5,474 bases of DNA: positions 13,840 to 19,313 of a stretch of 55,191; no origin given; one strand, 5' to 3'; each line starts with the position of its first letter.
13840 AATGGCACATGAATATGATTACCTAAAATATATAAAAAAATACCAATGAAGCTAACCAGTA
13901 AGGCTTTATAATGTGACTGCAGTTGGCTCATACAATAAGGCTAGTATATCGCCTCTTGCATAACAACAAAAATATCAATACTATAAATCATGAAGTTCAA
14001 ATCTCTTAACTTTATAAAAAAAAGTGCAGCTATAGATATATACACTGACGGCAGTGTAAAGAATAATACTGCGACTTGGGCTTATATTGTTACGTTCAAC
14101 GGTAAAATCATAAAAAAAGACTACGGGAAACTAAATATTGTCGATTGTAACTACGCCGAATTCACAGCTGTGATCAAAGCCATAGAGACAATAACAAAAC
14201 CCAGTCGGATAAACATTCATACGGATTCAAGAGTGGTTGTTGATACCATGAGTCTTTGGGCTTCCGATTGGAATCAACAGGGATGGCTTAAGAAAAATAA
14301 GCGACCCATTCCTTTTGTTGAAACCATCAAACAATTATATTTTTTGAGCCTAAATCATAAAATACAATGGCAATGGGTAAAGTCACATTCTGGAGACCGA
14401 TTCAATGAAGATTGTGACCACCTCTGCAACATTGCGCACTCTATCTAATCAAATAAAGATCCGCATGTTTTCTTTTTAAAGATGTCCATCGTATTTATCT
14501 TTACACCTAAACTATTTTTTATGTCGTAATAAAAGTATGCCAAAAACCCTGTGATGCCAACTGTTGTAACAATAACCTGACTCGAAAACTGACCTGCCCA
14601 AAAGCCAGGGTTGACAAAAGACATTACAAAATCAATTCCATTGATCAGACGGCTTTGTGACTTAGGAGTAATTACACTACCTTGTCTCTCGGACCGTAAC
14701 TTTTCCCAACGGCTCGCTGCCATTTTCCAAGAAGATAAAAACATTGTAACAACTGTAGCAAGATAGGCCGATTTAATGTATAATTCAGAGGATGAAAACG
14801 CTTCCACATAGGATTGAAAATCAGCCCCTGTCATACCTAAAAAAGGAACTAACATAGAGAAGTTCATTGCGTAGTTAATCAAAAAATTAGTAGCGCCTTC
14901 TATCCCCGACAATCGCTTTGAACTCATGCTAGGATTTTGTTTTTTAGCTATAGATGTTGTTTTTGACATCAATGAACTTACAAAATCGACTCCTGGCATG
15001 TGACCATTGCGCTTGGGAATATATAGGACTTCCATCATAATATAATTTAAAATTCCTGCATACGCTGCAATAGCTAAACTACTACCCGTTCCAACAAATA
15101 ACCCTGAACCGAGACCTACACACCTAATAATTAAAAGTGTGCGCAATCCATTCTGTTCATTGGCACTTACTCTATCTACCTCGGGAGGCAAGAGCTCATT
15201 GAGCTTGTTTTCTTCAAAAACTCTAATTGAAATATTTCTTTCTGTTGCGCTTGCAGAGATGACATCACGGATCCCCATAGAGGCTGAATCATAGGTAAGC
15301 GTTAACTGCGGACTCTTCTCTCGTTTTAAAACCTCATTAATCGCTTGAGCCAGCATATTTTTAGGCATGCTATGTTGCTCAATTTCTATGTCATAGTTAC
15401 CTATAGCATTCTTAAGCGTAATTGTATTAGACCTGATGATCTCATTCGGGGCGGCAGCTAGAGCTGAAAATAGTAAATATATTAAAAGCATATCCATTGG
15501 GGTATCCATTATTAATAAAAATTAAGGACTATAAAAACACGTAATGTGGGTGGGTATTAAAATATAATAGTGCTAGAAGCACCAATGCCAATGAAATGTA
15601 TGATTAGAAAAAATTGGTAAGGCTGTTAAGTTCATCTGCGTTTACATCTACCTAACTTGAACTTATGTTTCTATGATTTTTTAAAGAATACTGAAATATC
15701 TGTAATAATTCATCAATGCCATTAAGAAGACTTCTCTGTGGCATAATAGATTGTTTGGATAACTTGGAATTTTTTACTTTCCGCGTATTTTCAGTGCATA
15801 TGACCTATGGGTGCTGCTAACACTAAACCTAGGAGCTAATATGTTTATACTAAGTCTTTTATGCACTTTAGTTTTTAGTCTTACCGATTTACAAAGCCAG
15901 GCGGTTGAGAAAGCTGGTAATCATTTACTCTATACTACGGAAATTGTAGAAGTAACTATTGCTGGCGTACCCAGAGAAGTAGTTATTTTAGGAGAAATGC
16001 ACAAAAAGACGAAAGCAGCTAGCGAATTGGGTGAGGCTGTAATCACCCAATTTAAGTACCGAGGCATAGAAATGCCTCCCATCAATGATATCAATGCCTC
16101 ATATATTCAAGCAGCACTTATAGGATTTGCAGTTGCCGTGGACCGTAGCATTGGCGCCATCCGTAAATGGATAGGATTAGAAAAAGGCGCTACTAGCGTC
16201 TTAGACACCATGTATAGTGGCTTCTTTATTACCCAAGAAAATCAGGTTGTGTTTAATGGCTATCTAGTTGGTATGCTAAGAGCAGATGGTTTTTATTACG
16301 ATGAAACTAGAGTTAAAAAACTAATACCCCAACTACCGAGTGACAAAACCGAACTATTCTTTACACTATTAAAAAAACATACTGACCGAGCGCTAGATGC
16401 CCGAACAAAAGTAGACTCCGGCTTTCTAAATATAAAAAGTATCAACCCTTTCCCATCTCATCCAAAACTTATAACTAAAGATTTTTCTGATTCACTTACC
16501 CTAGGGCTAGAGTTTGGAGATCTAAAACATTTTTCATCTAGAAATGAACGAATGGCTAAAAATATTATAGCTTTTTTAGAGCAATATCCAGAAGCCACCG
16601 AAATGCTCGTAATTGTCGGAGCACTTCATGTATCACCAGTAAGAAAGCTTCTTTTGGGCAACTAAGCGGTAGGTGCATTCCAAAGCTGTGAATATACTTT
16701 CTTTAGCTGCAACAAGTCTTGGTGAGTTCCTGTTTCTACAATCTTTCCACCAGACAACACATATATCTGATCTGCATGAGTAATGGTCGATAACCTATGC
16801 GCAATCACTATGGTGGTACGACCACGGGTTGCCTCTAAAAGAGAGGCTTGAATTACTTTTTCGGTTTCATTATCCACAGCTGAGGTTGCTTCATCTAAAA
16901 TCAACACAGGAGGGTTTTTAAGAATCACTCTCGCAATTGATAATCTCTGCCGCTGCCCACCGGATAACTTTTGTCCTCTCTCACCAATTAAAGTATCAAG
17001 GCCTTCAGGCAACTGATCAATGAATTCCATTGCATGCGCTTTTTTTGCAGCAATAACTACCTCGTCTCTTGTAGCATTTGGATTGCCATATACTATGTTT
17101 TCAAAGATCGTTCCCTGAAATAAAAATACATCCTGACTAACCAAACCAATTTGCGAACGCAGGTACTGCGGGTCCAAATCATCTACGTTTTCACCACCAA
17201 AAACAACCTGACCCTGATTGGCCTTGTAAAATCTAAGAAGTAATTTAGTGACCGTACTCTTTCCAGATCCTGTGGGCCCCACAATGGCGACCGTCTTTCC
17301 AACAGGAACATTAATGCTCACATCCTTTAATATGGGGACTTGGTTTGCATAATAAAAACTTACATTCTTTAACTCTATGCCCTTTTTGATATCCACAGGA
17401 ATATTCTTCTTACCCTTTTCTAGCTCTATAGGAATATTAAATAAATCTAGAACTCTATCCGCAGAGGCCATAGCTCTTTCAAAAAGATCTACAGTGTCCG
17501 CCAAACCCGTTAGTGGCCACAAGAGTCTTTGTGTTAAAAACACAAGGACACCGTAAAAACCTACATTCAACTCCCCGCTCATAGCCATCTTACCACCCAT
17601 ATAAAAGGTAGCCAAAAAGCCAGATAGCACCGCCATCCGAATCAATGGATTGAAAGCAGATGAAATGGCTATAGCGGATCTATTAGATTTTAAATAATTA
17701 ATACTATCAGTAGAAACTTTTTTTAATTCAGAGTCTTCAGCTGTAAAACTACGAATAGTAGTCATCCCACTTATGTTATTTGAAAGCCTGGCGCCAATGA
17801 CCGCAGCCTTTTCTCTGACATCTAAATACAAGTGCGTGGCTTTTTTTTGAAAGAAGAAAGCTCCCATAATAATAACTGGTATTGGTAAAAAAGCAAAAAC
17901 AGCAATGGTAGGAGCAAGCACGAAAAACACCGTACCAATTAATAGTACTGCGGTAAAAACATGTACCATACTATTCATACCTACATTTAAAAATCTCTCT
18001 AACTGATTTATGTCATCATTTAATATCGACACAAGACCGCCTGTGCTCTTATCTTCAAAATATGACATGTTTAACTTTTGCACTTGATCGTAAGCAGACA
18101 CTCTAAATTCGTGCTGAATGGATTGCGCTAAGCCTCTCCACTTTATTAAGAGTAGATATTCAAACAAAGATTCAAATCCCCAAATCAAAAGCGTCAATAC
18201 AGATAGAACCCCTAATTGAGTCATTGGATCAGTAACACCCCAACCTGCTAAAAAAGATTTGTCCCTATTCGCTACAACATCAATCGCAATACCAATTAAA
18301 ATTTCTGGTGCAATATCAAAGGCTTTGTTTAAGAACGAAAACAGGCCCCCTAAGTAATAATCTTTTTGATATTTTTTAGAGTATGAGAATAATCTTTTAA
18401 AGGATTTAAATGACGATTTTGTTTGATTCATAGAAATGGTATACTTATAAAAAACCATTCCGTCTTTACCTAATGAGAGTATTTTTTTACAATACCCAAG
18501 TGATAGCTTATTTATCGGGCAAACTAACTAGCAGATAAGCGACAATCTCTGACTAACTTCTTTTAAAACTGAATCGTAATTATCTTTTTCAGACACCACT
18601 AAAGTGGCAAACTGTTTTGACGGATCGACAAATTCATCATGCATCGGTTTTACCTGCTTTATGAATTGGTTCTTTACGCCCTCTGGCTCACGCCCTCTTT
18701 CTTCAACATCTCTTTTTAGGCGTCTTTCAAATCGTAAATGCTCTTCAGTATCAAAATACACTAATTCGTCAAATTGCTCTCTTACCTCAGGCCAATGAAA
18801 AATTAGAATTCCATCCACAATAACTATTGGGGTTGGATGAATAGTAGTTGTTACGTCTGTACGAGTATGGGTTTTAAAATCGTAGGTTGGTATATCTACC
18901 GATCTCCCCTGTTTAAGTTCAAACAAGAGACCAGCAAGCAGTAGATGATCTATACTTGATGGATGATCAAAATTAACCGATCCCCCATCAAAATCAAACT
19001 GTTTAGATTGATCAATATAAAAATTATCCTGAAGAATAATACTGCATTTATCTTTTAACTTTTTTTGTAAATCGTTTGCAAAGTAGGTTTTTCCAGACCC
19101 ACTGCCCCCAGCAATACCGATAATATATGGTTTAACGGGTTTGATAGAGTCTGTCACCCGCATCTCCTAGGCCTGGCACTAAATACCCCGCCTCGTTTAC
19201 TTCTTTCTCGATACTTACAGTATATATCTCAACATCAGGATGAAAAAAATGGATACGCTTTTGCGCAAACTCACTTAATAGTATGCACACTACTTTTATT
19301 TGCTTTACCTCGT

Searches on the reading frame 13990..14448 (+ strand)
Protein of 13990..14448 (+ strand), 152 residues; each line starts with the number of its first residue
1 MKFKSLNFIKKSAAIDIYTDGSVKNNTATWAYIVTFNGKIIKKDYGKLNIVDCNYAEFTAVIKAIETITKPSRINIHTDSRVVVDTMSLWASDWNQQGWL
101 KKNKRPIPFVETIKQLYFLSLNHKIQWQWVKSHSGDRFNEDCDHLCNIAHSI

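Call 11: search_protein_families(library=pfam, proteins=[window:13990-14448:+], max_evalue=0.001)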
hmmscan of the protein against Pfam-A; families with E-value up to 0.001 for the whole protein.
window:13990-14448:+ (152 aa): 1 family
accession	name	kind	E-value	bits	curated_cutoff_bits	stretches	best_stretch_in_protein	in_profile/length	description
PF00075.30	RNase_H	-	1e-28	100.7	25.8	1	14-147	3-137/141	RNase H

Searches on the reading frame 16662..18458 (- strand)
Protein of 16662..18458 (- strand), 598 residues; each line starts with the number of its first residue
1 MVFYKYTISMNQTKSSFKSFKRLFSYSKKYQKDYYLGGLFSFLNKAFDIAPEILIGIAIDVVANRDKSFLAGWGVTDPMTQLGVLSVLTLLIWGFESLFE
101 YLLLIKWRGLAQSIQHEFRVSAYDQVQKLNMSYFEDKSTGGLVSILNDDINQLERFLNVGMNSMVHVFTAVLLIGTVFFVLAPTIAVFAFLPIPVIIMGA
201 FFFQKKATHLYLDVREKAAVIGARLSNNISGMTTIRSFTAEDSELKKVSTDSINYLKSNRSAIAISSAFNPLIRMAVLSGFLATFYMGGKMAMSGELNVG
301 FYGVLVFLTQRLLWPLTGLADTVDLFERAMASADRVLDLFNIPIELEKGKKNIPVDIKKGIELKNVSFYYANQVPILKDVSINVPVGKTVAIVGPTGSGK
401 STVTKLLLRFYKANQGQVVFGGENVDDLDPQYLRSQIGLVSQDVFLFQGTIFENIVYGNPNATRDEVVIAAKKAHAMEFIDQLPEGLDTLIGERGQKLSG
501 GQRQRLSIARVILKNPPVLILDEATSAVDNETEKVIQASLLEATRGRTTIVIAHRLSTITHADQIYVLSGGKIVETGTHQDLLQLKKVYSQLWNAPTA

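Call 11: search_protein_families(library=pfam, proteins=[window:16662-18458:-], max_evalue=0.001)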
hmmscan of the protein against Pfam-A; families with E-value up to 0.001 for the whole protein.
window:16662-18458:- (598 aa): 6 families
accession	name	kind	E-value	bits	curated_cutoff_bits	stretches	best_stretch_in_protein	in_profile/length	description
PF00005.33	ABC_tran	-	1.5e-33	116.8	25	1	377-526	1-137/137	ABC transporter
PF00664.28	ABC_membrane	-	1.9e-33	116.7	28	1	36-315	3-273/274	ABC transporter transmembrane region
PF02463.25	SMC_N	-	1.1e-07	31.9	40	1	389-567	26-210/220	RecF/RecN/SMC N terminal domain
PF13401.12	AAA_22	-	9.7e-05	23.1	27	1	390-526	8-95/130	AAA domain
PF01935.23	DUF87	-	0.00032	21.3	23.2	1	382-418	18-55/220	Helicase HerA, central domain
PF13191.12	AAA_16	-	0.00048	21.1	32.6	0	388-544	25-160/167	AAA ATPase domain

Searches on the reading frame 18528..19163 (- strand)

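Call 11: search_protein_families(library=pfam, proteins=[window:18528-19163:-], max_evalue=0.001)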
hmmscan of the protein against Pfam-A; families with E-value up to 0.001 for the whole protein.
window:18528-19163:- (211 aa): 3 families
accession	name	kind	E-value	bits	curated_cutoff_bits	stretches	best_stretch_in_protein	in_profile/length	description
PF00485.24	PRK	-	1.7e-34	119.8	22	1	14-191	1-188/196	Phosphoribulokinase / Uridine kinase family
PF13238.12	AAA_18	-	4.7e-06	27.5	29.4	1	15-159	1-119/128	AAA domain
PF13207.12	AAA_17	-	3.2e-05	24.7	27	0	113-161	73-130/136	AAA domain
